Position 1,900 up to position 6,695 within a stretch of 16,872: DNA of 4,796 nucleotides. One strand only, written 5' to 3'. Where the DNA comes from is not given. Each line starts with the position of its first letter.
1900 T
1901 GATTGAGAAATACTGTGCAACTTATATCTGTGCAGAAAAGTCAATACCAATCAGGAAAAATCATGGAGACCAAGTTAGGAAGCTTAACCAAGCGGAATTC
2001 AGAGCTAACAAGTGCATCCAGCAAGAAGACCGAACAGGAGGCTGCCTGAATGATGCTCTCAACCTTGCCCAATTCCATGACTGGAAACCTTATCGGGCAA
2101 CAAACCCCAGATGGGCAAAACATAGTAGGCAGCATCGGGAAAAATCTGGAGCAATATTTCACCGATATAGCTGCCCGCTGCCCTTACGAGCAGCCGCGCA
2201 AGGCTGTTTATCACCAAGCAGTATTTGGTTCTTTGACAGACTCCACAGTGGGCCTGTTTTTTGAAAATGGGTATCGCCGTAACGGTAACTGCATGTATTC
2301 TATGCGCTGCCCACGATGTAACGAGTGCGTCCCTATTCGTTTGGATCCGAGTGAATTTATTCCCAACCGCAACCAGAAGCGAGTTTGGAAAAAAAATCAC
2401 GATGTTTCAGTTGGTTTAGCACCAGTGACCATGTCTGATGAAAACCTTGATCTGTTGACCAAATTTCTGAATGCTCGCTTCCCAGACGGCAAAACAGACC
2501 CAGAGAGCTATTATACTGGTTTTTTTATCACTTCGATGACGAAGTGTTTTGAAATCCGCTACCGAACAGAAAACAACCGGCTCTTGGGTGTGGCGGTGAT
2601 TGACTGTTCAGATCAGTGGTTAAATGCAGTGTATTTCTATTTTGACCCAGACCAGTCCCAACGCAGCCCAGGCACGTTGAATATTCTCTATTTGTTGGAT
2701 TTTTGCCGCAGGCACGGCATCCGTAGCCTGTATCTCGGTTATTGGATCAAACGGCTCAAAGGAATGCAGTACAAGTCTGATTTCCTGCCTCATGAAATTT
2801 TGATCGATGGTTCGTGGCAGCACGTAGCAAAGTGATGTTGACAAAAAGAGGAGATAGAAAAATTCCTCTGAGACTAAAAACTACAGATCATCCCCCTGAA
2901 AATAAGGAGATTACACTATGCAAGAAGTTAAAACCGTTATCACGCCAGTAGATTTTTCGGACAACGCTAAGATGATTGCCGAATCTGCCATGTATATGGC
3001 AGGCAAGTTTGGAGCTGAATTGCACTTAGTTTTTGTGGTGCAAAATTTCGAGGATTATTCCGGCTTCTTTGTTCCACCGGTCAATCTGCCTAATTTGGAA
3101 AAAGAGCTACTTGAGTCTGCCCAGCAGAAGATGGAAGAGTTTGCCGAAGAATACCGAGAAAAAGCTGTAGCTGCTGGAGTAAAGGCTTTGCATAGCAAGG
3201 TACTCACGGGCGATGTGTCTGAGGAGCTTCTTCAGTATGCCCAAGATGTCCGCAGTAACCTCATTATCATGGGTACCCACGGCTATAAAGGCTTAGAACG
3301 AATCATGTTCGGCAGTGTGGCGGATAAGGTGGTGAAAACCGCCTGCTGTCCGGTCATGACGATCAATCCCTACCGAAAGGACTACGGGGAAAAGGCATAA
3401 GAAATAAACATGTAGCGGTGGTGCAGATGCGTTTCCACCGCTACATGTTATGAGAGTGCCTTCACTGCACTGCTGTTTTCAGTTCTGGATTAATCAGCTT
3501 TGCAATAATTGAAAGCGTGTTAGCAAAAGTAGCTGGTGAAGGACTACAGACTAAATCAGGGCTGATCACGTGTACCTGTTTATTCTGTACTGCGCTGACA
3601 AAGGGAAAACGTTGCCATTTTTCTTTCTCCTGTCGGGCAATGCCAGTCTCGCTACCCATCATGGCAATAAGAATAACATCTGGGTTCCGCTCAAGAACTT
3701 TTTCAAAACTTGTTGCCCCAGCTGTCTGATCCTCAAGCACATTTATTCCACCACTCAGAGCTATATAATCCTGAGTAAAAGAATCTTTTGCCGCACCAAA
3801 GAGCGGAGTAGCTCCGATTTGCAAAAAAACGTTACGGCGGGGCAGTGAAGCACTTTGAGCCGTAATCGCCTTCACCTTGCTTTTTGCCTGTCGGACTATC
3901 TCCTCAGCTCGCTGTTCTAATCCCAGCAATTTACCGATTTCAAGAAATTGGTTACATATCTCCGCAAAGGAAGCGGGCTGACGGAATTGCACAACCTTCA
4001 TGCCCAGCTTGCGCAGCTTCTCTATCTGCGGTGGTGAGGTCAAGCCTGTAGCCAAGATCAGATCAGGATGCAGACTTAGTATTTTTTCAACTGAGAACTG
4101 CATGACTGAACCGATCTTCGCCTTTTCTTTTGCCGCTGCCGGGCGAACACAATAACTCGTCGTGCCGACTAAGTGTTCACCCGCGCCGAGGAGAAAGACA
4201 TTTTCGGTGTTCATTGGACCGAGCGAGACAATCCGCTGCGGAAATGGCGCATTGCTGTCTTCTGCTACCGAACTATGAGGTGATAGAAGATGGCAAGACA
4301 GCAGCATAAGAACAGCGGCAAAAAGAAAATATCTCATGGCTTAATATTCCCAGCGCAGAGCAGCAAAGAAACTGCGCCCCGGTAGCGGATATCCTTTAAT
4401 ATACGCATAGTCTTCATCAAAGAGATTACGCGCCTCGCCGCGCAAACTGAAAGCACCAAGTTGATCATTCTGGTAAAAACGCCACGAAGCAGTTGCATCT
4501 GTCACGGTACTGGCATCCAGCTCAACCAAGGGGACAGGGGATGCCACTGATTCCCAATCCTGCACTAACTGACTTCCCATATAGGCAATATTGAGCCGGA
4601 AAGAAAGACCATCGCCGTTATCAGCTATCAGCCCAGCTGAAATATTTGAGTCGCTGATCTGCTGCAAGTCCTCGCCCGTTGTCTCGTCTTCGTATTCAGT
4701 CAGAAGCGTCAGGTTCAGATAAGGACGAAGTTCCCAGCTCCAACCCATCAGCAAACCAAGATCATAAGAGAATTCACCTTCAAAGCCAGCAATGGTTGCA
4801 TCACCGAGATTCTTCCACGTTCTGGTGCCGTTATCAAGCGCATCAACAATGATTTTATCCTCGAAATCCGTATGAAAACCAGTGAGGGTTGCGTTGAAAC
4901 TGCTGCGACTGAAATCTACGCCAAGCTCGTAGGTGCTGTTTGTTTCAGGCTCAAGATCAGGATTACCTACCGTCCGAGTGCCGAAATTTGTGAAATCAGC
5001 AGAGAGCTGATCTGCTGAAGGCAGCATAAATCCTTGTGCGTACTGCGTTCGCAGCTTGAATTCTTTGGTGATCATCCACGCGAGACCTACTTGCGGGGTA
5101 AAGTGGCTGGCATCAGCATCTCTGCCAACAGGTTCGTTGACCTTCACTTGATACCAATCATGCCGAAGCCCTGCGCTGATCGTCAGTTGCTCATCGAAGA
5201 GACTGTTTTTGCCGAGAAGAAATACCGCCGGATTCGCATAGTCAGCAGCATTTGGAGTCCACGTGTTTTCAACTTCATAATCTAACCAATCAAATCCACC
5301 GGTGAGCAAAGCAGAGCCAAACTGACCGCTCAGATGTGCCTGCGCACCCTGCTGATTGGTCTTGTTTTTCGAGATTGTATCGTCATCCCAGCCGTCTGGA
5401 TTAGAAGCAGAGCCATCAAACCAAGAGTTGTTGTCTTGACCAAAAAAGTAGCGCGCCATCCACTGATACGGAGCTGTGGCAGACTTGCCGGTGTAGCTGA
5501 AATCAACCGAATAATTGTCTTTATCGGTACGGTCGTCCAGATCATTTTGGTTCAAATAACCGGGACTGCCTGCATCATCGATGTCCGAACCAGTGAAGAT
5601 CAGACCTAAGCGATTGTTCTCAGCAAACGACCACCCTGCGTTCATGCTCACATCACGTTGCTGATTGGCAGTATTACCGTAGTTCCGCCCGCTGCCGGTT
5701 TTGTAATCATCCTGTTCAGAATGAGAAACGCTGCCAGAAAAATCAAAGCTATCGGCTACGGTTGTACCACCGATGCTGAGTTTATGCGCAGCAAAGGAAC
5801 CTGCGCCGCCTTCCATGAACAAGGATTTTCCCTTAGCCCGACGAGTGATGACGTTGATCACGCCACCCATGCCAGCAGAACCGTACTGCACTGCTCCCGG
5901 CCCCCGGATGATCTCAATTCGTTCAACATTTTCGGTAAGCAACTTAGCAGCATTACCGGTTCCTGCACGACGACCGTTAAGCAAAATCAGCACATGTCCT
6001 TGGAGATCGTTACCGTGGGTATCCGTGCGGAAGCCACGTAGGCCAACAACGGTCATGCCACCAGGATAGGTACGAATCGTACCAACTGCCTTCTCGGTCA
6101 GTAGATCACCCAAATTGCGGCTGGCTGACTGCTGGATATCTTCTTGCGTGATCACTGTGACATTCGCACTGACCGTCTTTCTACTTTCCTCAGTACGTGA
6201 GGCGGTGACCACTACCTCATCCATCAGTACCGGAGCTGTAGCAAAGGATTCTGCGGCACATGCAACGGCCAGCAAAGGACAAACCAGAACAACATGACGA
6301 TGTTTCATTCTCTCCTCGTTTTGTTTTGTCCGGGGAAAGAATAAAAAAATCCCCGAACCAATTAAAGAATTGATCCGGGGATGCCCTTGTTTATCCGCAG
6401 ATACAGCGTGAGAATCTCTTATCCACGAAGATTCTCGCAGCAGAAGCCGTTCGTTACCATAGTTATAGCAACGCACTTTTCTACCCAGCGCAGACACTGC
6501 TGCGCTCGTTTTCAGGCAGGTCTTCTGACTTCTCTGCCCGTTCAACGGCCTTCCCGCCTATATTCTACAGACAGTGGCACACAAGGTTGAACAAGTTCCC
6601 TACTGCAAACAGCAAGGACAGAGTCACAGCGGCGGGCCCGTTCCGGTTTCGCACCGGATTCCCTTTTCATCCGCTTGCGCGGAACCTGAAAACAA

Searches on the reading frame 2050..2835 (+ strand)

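Call 5: search_protein_families(library=pfam, proteins=[window:2050-2835:+], max_evalue=0.01)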
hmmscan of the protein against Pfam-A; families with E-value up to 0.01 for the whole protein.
window:2050-2835:+ (261 aa): 2 families
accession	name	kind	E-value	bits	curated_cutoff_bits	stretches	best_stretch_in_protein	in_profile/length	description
PF04377.21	ATE_C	-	3.9e-30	105.4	25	1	131-251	1-121/122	Arginine-tRNA-protein transferase, C terminus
PF04376.19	ATE_N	-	1.3e-14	54.6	27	1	43-111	2-72/72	Arginine-tRNA-protein transferase, N terminus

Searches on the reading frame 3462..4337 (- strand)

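Call 5: search_protein_families(library=pfam, proteins=[window:3462-4337:-], max_evalue=0.01)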
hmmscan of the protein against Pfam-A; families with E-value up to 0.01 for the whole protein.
window:3462-4337:- (291 aa): 1 family
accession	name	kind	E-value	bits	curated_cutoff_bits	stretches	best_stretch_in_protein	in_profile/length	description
PF01497.23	Peripla_BP_2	-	3e-33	115.6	27.5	1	36-261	1-234/235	Periplasmic binding protein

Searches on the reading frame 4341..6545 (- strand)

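Call 5: search_protein_families(library=pfam, proteins=[window:4341-6545:-], max_evalue=0.01)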
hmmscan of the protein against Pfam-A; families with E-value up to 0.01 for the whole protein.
window:4341-6545:- (734 aa): 3 families
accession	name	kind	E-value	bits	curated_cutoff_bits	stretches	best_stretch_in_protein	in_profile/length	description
PF00593.30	TonB_dep_Rec_b-barrel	-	1.4e-47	164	27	1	283-708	10-436/436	TonB dependent receptor-like, beta-barrel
PF07715.20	Plug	-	2.2e-18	67.2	23.9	1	123-229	3-107/107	TonB-dependent Receptor Plug Domain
PF14905.12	OMP_b-brl_3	-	5.4e-14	52.5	27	1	453-659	127-338/408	Outer membrane protein beta-barrel family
